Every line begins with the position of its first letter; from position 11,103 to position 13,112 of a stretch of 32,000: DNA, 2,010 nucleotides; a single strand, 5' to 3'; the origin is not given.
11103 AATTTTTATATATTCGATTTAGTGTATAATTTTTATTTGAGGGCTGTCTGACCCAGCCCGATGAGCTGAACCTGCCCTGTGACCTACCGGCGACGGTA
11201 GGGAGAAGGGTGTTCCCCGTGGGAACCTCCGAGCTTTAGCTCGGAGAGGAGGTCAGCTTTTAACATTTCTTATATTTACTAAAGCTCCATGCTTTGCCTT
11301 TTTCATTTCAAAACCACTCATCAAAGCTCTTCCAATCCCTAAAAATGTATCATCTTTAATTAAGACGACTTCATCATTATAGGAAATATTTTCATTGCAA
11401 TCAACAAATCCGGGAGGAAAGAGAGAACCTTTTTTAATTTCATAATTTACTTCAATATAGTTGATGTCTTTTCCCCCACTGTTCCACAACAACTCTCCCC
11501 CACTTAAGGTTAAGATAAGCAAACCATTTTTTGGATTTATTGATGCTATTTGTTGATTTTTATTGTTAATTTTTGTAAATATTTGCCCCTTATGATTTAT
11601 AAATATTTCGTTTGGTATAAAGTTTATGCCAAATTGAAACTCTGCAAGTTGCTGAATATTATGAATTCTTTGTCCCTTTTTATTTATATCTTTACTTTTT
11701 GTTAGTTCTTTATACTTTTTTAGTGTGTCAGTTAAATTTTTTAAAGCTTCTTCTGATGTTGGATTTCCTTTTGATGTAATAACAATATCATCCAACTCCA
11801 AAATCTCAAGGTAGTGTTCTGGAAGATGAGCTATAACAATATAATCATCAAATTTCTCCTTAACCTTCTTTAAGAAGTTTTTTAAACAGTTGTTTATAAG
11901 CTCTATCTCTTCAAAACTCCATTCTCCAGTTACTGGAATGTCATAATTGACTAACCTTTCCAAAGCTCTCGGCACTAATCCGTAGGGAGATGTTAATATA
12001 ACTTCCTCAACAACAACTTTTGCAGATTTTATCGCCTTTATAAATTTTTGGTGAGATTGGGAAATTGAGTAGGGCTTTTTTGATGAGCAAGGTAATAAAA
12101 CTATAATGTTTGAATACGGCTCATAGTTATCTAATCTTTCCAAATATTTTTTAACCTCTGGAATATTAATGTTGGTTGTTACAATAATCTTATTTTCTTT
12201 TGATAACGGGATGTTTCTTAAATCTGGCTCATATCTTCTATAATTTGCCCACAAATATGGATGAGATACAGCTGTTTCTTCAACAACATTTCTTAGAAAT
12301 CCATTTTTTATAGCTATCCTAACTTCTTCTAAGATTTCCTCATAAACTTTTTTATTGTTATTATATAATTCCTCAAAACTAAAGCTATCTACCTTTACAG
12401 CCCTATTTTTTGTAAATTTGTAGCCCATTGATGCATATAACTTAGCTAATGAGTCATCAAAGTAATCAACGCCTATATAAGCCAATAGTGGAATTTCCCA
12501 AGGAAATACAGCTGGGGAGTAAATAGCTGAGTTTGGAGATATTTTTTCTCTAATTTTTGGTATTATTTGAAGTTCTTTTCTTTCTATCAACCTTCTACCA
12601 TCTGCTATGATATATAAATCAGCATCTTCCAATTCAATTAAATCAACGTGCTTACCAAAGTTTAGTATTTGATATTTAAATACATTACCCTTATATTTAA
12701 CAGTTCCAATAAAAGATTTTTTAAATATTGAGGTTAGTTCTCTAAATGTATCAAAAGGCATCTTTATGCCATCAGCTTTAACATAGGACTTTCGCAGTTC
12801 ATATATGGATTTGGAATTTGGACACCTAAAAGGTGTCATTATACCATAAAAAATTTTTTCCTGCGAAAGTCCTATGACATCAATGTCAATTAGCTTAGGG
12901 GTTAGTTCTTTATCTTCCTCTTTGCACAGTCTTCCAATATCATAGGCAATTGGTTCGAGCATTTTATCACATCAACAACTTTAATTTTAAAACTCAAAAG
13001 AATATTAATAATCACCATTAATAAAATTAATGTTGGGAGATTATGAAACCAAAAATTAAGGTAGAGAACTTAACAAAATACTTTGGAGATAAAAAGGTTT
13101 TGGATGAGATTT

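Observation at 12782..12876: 95-bp palindromic element embedded in-frame in the arcS coding sequence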

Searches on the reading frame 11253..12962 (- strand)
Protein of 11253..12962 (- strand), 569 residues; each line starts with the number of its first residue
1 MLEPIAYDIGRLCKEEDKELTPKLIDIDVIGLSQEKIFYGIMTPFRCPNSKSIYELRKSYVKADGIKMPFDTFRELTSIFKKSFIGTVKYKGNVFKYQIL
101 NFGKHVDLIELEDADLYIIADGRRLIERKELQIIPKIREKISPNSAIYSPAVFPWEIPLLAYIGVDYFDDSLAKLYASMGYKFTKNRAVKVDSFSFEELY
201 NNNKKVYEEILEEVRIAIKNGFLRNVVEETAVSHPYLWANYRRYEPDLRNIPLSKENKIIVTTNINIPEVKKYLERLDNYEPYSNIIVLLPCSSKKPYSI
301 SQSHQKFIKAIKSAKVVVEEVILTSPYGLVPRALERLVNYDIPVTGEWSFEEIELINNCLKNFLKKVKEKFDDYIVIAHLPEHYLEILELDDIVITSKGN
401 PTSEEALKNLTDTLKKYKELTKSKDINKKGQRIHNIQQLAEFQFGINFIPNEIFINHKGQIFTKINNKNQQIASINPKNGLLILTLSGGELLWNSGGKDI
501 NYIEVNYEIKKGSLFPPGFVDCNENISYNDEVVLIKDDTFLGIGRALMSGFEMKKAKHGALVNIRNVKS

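Call 10: search_protein_families(library=pfam, proteins=[window:11253-12962:-], max_evalue=0.01)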
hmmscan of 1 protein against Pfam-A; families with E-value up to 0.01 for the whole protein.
window:11253-12962:- (569 aa): 6 families
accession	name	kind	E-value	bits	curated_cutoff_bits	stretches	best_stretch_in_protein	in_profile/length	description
PF17884.7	DUF5591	-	6.3e-45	153.1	26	1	270-414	1-150/150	Domain of unknown function (DUF5591)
PF01472.26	PUA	-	1e-14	54.7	24.8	1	509-567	14-73/74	PUA domain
PF14810.12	TGT_C2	-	0.00043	20.9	25.3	1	436-494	3-67/72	Patch-forming domain C2 of tRNA-guanine transglycosylase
PF01702.25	TGT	-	0.0012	18.5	26.3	0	123-196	205-281/357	Queuine tRNA-ribosyltransferase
PF02875.26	Mur_ligase_C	-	0.0037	18.5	28.4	0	258-369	13-117/127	Mur ligase, glutamate ligase domain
PF13614.12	AAA_31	-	0.0084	16.5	27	0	328-422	82-172/177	AAA domain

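Call 11: search_protein_families(library=ncbifam, proteins=[window:11253-12962:-], max_evalue=0.01)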
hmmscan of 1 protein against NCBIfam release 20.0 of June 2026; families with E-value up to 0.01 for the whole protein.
window:11253-12962:- (569 aa): 11 families
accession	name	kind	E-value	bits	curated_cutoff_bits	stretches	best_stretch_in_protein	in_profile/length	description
NF040592.1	tRNA_mod_ArcS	equivalog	1.6e-139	466.2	440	1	9-567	7-575/575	archaeosine synthase subunit alpha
NF053620.1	ArchsnAlpArcSThp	equivalog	2.7e-60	204.2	600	1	91-565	42-515/515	archaeosine synthase subunit alpha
TIGR00432.2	arcsn_tRNA_tgt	equivalog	1.2e-09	37.1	350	1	201-336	301-430/441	tRNA guanosine(15) transglycosylase TgtA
NF010368.0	PRK13795.1-3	equivalog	1.8e-08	33.1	588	1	510-565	144-200/635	hypothetical protein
TIGR00451.1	unchar_dom_2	domain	6.1e-08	32.8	27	1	505-564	40-101/107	uncharacterized domain 2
TIGR03684.1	arCOG00985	hypoth_equivalog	2e-06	27.7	120.6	1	513-562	90-141/154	arCOG04150 universal archaeal PUA-domain protein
NF011153.0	PRK14560.1-4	equivalog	2.5e-06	27.5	169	1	512-562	95-147/162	putative RNA-binding protein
NF010367.0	PRK13795.1-2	equivalog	9.3e-05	21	456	1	510-567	141-199/584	hypothetical protein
NF011151.0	PRK14560.1-2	equivalog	0.00031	20.6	291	1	505-563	97-157/172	putative RNA-binding protein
TIGR00425.1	CBF5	equivalog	0.002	17.3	238.15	1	514-567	256-310/322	RNA-guided pseudouridylation complex pseudouridine synthase subunit Cbf5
NF049898.1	RhamgalacuronBT4146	equivalog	0.0042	15.9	500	1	375-441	349-415/445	rhamnogalacturonidase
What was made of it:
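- Checked: The host ORF 11253..12962 (-) is 569 aa and matches ArcS (NCBIfam NF040592, 466 bits, above the 440 cut-off; call 11).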

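Call 12: find_related_loci(query=window:11253-12962:-, collection=genome_contigs, flank=3000)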
Query window:11253-12962:- (569 aa) in genome_contigs; peptide patterns used: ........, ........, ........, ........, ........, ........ (x = any residue, [..] = any of these).
244 stretches matched a pattern; 7 encode a relative of the query (tblastn E <= 1e-3); 7 distinct loci.
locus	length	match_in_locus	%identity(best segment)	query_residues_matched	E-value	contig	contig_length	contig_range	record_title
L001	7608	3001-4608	85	1-568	0e+0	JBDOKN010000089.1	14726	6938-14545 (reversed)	MAG: Methanocaldococcus sp. isolate FK190211_WC_175_metabat2_scaf2bin.012 NODE_393_length_14726_cov_18.295020, whole gen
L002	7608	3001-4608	84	1-568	0e+0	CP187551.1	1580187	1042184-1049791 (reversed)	Methanocaldococcus sp. 16A chromosome, complete genome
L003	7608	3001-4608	84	1-568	0e+0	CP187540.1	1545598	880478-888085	Methanocaldococcus sp. 28A chromosome, complete genome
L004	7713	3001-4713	53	1-567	5e-179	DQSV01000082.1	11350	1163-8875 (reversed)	MAG TPA_asm: Methanothermococcus okinawensis isolate SZUA-1385 k95_394839, whole genome shotgun sequence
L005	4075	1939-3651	53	1-567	0e+0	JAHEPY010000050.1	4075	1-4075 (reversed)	Methanothermococcus sp. SCGC AD-155-M21 Ga0127417_1290, whole genome shotgun sequence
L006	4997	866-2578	53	1-567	9e-180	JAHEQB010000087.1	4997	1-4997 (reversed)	Methanothermococcus sp. SCGC AD-155-C09 Ga0127414_1102, whole genome shotgun sequence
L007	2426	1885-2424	75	1-212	8e-99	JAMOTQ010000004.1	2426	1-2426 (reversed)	MAG: Methanocaldococcus sp. isolate 4571-419_metabat2_scaf2bin.033 4571-419_scaffold_1005_c3, whole genome shotgun seque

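Call 16: find_homologous_proteins(query=window:11253-12962:-, max_evalue=1e-30)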
Query window:11253-12962:- (569 aa): 86 proteins with E <= 1e-30 among 8000 candidates.
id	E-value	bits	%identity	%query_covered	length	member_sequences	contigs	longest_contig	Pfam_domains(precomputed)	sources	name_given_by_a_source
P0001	0.0e+0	1074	85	100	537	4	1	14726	PF01472.27,PF17884.8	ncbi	ncbi:MAG: archaeosine synthase subunit alpha [Methanocaldococcus sp.]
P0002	0.0e+0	1069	85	100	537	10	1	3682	PF01472.27,PF17884.8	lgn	-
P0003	0.0e+0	1061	84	100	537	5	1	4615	PF01472.27,PF01702.26,PF17884.8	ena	-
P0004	0.0e+0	1050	83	100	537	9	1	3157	PF01472.27,PF01702.26,PF17884.8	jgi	jgi:archaeosine synthase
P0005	0.0e+0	1046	83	100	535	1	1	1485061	PF01472.27,PF01702.26,PF17884.8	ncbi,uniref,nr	ncbi:archaeosine synthase subunit alpha [Methanocaldococcus fervens]|uniref:PUA domain containing pr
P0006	1.4e-284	963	76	100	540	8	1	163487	PF01472.27,PF17884.8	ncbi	ncbi:DUF5591 domain-containing protein [Methanocaldococcus sp.]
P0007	8.9e-282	954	75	100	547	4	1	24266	PF01472.27,PF17884.8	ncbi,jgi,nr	ncbi:MAG: Archaeosine synthase [Methanococci archaeon]|nr:Archaeosine synthase [Methanococci archaeo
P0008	2.8e-221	754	63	100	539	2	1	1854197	PF01472.27,PF17884.8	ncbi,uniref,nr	ncbi:archaeosine synthase subunit alpha [Methanotorris igneus]|uniref:PUA domain containing protein 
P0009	1.3e-213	729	63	100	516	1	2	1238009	PF01472.27,PF17884.8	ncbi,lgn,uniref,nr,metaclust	ncbi:PUA domain containing protein [Methanocaldococcus villosus KIN24-T80]|uniref:PUA domain contain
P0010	7.0e-200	683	60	100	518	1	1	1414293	PF14810.13,PF01472.27,PF17884.8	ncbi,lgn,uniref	ncbi:DUF5591 domain-containing protein [Methanocaldococcus indicus]|uniref:DUF5591 domain-containing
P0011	1.6e-189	649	57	100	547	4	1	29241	PF01472.27,PF17884.8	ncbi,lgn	-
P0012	2.4e-187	642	57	100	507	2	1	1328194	PF01472.27,PF17884.8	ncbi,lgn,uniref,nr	ncbi:PUA domain containing protein [Methanocaldococcus infernus ME]|uniref:PUA domain containing pro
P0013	6.4e-186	637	57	100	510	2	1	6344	PF01472.27,PF17884.8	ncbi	ncbi:DUF5591 domain-containing protein [Methanocaldococcus sp.]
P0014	5.6e-174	598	53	100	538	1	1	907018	PF01472.27,PF17884.8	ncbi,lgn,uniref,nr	ncbi:archaeosine synthase subunit alpha [Methanococcus maripaludis]|uniref:Archaeosine synthase n=1 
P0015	1.6e-173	596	54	100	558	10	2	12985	PF01472.27,PF17884.8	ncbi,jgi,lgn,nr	ncbi:MAG TPA: Archaeosine synthase [Methanothermococcus okinawensis]|nr:Archaeosine synthase [Methan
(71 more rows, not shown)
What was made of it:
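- All closest relatives are 535-547 aa against 569 aa here (call 16).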

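Call 42: search_solved_structures(query=window:11253-12962:-, max_evalue=0.001, show_alignments=1)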
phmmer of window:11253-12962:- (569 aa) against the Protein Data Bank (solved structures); distinct sequences matched with E-value up to 0.001: 2.
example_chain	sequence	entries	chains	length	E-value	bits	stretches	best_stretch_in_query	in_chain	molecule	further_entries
2q07_A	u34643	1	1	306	3.2e-28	101.8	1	269-566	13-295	Uncharacterized protein AF0587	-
1iq8_A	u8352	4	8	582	4.4e-07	32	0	431-565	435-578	ARCHAEOSINE TRNA-GUANINE TRANSGLYCOSYLASE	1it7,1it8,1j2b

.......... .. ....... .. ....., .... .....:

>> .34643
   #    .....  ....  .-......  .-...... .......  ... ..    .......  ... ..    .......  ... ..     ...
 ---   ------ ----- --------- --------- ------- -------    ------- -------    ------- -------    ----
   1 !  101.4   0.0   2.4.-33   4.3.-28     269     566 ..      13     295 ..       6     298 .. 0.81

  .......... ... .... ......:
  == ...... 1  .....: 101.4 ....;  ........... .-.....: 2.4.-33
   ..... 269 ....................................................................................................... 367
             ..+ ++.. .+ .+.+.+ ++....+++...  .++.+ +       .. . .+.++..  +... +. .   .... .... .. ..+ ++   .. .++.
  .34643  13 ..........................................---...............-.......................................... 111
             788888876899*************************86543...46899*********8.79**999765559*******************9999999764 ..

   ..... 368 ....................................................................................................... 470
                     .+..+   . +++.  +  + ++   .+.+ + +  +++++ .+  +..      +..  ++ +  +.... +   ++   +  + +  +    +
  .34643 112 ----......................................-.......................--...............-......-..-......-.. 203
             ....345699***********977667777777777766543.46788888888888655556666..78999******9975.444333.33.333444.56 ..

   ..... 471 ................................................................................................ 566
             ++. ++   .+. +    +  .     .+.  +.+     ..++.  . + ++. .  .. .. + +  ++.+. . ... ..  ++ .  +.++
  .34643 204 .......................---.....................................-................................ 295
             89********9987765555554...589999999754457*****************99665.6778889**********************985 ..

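Call 53: predict_structure(alignment_id=A2)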
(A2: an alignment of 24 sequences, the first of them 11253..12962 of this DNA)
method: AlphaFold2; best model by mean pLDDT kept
length: 569 residues; sequences in the alignment: 24
mean_pLDDT: 85.5   pTM: 0.83
mean pLDDT of the five models: 85.5, 84.3, 83.7, 83.2, 83.0
residues with pLDDT >= 90: 304; 70-90: 208; 50-70: 26; < 50: 31
segments of 3 or more residues with pLDDT < 50: 29-59
pLDDT, mean of each block of 10 residues (from residue 1): 80 87 72 30 29 36 77 90 85 86 87 91 86 92 91 94 93 91 93 93 96 93 89 91 89 77 71 88 95 77 90 93 87 84 68 91 94 94 89 88 94 92 83 94 93 91 91 92 96 95 92 79 93 95 93 86 91
secondary structure, 60 per line:
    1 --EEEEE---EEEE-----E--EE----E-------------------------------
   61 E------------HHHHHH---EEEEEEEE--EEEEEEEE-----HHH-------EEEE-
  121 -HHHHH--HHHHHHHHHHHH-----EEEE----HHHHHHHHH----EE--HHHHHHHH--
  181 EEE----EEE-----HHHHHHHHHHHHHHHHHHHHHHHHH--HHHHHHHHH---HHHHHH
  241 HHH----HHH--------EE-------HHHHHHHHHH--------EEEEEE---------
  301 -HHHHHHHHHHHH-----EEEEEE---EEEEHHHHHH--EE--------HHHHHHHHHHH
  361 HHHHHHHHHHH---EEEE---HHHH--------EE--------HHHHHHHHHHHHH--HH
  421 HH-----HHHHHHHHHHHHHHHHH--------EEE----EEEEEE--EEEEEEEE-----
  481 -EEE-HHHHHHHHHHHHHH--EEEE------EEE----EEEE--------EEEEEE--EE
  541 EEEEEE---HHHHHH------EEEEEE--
elements in order: E3-7 E11-14 H74-79 E83-90 E93-100 E116-119 H122-126 H129-140 E146-149 H154-162 H171-178 E181-183 E188-190 H196-220 H223-231 H235-243 H268-277 E286-291 H302-313 E319-324 E328-331 H332-337 H350-371 E375-378 H382-385 H404-416 H419-422 H428-444 E453-455 E460-465 E468-475 E482-484 H486-499 E502-505 E512-514 E519-522 E531-536 E539-546 H550-555 E562-567
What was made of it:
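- Its only segment below 50 is residues 29-59 (call 53). The insert is modelled as disordered (call 53).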

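Call 55: find_encoding_contigs(protein=P0005, flank=10000, max_places=2)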
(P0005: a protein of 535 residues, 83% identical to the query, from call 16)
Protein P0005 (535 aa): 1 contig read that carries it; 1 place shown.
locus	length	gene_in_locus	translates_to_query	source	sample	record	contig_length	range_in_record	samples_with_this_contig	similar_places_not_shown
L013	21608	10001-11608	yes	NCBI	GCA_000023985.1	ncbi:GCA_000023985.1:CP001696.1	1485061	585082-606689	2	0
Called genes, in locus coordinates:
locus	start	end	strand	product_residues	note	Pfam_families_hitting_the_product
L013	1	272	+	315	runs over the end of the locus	PF02779:Transket_pyr, PF02780:Transketolase_C, PF22613:Transketolase_C_1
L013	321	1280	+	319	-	PF04087:DUF389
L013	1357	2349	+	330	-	PF01680:SOR_SNZ, PF05690:ThiG (weak)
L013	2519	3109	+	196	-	-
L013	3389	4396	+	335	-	PF00586:AIRS, PF02769:AIRS_C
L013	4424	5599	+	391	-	PF01861:BpsA_C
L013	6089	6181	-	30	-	-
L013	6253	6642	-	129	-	PF01201:Ribosomal_S8e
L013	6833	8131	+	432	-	PF00939:Na_sulph_symp, PF03600:CitMHS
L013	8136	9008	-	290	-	PF25062:ARM_TT21_N (weak), PF12895:ANAPC3, PF00515:TPR_1 (weak), PF13424:TPR_12 (weak), PF13432:TPR_16 (weak), PF14559:TPR_19 (weak), PF13414:TPR_11 (weak), PF13432:TPR_16, +24 more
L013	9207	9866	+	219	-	PF01872:RibD_C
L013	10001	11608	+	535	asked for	PF01702:TGT (faint), PF17884:DUF5591, PF01472:PUA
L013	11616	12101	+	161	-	-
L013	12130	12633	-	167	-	PF12762:DDE_Tnp_IS1595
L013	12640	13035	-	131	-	PF12760:Zn_ribbon_IS1595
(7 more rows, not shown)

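Call 59: list_cluster_members(proteins=[window:11256-12962:-, window:13043-13828:+, window:6843-8414:-, window:8538-9611:+])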
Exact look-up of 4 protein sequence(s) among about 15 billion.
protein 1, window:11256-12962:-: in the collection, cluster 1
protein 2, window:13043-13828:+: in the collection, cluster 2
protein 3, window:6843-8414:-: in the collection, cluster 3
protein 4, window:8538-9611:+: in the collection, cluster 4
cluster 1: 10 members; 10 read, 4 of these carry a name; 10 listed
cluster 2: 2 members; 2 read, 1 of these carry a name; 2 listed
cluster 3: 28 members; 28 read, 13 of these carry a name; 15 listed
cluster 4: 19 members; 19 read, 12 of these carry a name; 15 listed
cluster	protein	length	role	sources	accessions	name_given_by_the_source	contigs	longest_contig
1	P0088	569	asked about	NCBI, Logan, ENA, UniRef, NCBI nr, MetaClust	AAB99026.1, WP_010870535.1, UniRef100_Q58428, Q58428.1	alignment in /usr/local/projects/ARG/Intergenic/ARG_R428_orf1.nr [Methanocaldococcus ... | Archaeosine synthase n=1 Tax=Methanocaldococcus jannaschii (strain ATCC 43067 / DSM 2661 ... | archaeosine synthase subunit alpha [Methanocaldococcus jannaschii]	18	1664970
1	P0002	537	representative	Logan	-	-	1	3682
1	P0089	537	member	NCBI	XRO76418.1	archaeosine synthase subunit alpha [Methanocaldococcus sp. 10A]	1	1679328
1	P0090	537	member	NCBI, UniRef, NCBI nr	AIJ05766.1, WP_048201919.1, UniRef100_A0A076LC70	PUA domain containing protein [Methanocaldococcus bathoardescens] | PUA domain containing protein n=1 Tax=Methanocaldococcus bathoardescens TaxID=1301915 ... | archaeosine synthase subunit alpha [Methanocaldococcus bathoardescens]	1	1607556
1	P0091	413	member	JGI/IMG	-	archaeosine synthase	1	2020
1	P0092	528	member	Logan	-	-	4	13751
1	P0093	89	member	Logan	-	-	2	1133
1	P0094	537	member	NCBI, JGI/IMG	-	-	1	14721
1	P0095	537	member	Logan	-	-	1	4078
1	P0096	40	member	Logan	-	-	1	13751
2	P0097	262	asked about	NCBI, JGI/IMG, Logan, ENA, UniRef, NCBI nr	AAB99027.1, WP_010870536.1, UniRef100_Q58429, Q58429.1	ABC transporter ATP-binding protein [Methanocaldococcus jannaschii DSM 2661] | Uncharacterized ABC transporter ATP-binding protein MJ1023 n=1 Tax=Methanocaldococcus ... | ATP-binding cassette domain-containing protein [Methanocaldococcus jannaschii]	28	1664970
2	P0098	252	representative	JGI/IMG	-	-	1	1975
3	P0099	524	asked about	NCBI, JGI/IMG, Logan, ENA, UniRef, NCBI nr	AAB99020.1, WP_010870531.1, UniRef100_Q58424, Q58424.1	phosphoglycerate dehydrogenase (serA) [Methanocaldococcus jannaschii DSM 2661] | D-3-phosphoglycerate dehydrogenase n=1 Tax=Methanocaldococcus jannaschii (strain ATCC ... | phosphoglycerate dehydrogenase [Methanocaldococcus jannaschii]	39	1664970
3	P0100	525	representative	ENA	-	-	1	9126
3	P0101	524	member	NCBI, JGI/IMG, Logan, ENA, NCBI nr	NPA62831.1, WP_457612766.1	MAG: phosphoglycerate dehydrogenase [Methanococci archaeon] | phosphoglycerate dehydrogenase [Methanococci archaeon]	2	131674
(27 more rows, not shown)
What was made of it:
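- On MJRE (M. jannaschii palindromic repetitive elements): ArcS, MJ1023 and SerA are exact matches to DSM 2661 accessions (call 59).
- Checked: It is identical to M. jannaschii Q58428 / AAB99026.1 (call 59).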

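Call 66: find_encoding_contigs(protein=P0090, flank=10000, max_places=1)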
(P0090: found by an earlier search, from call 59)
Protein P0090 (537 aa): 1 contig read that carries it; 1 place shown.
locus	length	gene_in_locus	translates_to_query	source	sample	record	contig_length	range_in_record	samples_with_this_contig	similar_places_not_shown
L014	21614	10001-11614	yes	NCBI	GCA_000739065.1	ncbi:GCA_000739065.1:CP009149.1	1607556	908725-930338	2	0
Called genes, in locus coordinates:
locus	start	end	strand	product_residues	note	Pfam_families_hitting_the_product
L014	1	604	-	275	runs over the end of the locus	PF00398:RrnaAD, PF13649:Methyltransf_25 (weak)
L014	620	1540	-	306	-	PF19810:HFX_2341_N, PF22665:WHD_DUF6293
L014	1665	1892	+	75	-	-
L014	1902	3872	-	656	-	PF02518:HATPase_c, PF13589:HATPase_c_3, PF09239:Topo-VIb_trans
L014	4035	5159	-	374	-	PF00374:NiFeSe_Hases, PF00346:Complex1_49kDa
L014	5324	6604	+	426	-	PF01964:ThiC_Rad_SAM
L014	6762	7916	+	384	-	PF03313:SDH_alpha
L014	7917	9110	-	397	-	PF12698:ABC2_membrane_3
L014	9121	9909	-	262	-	PF00005:ABC_tran, PF13304:AAA_21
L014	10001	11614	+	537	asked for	PF17884:DUF5591, PF01472:PUA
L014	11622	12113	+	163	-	-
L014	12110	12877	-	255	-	PF01966:HD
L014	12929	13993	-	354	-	PF00988:CPSase_sm_chain, PF00117:GATase, PF07722:Peptidase_C26 (faint)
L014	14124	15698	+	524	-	PF00389:2-Hacid_dh, PF02826:2-Hacid_dh_C, PF03446:NAD_binding_2, PF19304:PGDH_inter, PF01842:ACT, PF22629:ACT_AHAS_ss (faint)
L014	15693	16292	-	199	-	-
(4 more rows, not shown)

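Call 75: find_encoding_contigs(protein=P0092, flank=600, max_places=6)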
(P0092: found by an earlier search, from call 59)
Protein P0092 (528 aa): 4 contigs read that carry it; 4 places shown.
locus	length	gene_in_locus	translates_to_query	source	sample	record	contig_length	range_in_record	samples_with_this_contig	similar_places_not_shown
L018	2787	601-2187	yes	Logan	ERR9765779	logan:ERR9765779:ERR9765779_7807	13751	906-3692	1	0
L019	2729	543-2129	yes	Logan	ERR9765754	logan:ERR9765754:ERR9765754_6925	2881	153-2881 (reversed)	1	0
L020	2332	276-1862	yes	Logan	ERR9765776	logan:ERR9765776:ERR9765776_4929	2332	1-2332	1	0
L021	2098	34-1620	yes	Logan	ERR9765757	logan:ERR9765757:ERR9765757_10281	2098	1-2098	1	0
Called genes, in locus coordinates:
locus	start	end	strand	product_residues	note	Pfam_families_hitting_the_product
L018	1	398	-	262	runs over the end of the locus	PF00005:ABC_tran, PF13304:AAA_21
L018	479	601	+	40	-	-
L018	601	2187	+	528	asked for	PF17884:DUF5591, PF01472:PUA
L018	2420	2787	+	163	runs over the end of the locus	-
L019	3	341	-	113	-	?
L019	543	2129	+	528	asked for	PF17884:DUF5591, PF01472:PUA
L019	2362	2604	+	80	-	-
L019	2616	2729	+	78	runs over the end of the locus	-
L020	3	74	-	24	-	?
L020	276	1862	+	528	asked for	PF17884:DUF5591, PF01472:PUA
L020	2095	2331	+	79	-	?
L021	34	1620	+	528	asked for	PF17884:DUF5591, PF01472:PUA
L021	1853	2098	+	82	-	?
